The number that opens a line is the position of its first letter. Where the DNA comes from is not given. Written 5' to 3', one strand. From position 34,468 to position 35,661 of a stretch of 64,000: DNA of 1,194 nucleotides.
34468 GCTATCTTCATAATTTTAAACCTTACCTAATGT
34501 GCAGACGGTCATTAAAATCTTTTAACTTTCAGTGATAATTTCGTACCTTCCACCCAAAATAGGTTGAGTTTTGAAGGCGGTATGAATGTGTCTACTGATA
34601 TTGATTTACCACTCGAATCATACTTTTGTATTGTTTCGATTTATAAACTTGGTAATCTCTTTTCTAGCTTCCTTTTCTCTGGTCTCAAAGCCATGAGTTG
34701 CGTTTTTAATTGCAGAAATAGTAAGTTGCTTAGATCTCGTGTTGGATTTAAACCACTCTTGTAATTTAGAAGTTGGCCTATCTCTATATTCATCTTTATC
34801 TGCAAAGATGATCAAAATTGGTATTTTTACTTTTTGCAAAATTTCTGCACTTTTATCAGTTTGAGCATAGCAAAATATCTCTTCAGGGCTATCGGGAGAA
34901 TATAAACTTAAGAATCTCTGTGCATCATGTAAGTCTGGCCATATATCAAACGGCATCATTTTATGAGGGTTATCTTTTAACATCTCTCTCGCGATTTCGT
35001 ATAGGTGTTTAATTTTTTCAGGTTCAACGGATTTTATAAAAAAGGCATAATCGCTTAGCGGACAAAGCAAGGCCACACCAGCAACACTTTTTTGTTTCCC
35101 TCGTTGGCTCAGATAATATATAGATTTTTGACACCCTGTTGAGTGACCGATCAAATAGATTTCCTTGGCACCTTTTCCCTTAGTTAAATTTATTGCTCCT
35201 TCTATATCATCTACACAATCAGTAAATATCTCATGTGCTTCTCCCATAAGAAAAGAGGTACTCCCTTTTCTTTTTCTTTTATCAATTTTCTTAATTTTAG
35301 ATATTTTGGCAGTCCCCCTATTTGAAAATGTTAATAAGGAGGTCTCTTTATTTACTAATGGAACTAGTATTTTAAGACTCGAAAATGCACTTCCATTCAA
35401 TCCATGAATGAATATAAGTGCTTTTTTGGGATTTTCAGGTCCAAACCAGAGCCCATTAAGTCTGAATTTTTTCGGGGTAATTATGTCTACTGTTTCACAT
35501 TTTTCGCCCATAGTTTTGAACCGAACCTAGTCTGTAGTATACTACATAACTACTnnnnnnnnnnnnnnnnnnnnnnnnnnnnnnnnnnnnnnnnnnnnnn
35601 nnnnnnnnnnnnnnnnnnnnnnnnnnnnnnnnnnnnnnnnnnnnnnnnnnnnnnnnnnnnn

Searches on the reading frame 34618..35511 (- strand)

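Call 8: search_protein_families(library=pfam, proteins=[window:34618-35511:-], max_evalue=0.01)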
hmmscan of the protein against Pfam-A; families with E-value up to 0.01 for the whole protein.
window:34618-35511:- (297 aa): 9 families
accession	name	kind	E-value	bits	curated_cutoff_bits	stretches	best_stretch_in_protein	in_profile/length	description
PF08538.16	DUF1749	-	3.1e-21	76.2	24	1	105-288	89-292/299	Protein of unknown function (DUF1749)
PF00561.26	Abhydrolase_1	-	3.1e-10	40.6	25.8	1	31-159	2-109/245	alpha/beta hydrolase fold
PF12146.15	Hydrolase_4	-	6.3e-10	39.2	27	1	27-156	2-114/239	Serine aminopeptidase, S33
PF06028.17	DUF915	-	2.5e-05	24.2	22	1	29-143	11-130/255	Alpha/beta hydrolase of unknown function (DUF915)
PF01738.24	DLH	-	3.5e-05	23.9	21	1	217-281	131-194/217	Dienelactone hydrolase family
PF12697.13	Abhydrolase_6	-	3.7e-05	24.9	26.3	1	32-199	1-148/217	Alpha/beta hydrolase family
PF10230.15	LIDHydrolase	-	5.3e-05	23.5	27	1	93-152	65-119/262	Lipid-droplet associated hydrolase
PF06821.19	Ser_hydrolase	-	0.00024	21.5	22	1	115-153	54-92/172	Serine hydrolase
PF12048.14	DUF3530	-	0.0028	17.5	29.8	1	95-140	174-219/310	Protein of unknown function (DUF3530)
